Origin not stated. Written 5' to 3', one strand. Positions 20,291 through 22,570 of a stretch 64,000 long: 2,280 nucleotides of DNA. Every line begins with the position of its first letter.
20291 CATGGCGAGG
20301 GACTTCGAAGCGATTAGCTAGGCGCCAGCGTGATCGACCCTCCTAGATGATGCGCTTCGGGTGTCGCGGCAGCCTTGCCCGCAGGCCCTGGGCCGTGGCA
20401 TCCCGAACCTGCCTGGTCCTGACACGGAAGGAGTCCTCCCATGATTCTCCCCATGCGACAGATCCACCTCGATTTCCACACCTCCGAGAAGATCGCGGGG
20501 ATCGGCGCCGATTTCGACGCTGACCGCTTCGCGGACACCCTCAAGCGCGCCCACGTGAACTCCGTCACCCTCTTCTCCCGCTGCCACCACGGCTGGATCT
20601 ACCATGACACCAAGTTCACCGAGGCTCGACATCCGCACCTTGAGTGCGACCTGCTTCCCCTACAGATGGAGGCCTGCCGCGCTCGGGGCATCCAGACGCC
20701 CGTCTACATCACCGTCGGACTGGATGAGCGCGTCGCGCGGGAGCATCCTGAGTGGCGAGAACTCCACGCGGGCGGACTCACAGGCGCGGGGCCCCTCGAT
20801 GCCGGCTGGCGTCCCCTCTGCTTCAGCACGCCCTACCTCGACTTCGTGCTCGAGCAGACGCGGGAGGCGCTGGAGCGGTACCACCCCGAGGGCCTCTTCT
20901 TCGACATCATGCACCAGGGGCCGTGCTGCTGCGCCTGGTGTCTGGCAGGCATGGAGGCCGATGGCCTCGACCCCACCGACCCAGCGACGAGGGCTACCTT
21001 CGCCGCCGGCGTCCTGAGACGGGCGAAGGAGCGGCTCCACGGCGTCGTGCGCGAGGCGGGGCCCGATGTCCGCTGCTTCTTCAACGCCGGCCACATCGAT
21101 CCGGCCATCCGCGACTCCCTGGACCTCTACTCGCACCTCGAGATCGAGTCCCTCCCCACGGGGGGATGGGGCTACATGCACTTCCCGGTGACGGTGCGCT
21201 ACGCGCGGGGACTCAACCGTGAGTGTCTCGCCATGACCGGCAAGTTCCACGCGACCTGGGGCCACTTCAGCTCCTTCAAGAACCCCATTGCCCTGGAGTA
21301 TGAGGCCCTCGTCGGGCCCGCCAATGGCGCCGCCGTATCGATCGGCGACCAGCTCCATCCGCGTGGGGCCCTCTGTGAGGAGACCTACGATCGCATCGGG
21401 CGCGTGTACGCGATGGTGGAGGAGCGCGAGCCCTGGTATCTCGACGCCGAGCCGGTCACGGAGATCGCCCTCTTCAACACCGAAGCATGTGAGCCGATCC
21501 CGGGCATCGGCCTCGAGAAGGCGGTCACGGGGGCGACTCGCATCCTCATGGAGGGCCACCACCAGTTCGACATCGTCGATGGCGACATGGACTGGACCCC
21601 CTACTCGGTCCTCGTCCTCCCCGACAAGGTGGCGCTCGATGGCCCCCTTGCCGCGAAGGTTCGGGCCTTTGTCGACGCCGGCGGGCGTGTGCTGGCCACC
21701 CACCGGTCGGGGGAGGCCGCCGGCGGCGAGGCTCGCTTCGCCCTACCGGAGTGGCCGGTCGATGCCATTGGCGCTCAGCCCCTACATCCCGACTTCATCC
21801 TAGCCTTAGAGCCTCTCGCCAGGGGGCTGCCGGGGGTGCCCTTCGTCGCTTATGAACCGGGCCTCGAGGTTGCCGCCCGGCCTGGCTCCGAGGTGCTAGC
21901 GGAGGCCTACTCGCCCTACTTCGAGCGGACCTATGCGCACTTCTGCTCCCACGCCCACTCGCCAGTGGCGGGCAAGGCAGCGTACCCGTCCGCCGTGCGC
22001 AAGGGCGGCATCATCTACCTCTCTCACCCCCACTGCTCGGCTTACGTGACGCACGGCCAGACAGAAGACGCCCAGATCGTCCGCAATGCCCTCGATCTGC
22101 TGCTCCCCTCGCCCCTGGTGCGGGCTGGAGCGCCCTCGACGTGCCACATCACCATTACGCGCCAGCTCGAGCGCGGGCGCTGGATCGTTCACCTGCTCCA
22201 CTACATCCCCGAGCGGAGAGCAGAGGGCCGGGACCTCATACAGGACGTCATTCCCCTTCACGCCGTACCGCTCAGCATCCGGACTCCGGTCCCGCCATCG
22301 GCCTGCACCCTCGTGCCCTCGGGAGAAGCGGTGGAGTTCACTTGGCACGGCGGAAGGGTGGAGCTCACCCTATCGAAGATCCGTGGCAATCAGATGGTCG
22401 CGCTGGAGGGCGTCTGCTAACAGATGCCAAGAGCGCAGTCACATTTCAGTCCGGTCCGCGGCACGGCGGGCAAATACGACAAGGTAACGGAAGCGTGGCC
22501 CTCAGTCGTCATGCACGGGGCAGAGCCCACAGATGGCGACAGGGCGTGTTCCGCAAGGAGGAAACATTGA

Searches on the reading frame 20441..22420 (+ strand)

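Call 55: search_protein_families(library=pfam, proteins=[window:20441-22420:+], max_evalue=0.001)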
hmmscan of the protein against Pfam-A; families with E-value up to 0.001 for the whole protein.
window:20441-22420:+ (659 aa): 3 families
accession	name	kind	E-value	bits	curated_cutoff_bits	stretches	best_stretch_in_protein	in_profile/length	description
PF14871.12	GHL6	-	6.4e-31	107.8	35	1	26-156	1-132/132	Hypothetical glycosyl hydrolase 6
PF08532.16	Glyco_hydro_42M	-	3.5e-07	30.4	25.8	1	371-425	41-95/207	Beta-galactosidase trimerisation domain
PF01120.23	Alpha_L_fucos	-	3.2e-06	27.3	25.2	1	24-160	93-215/345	Alpha-L-fucosidase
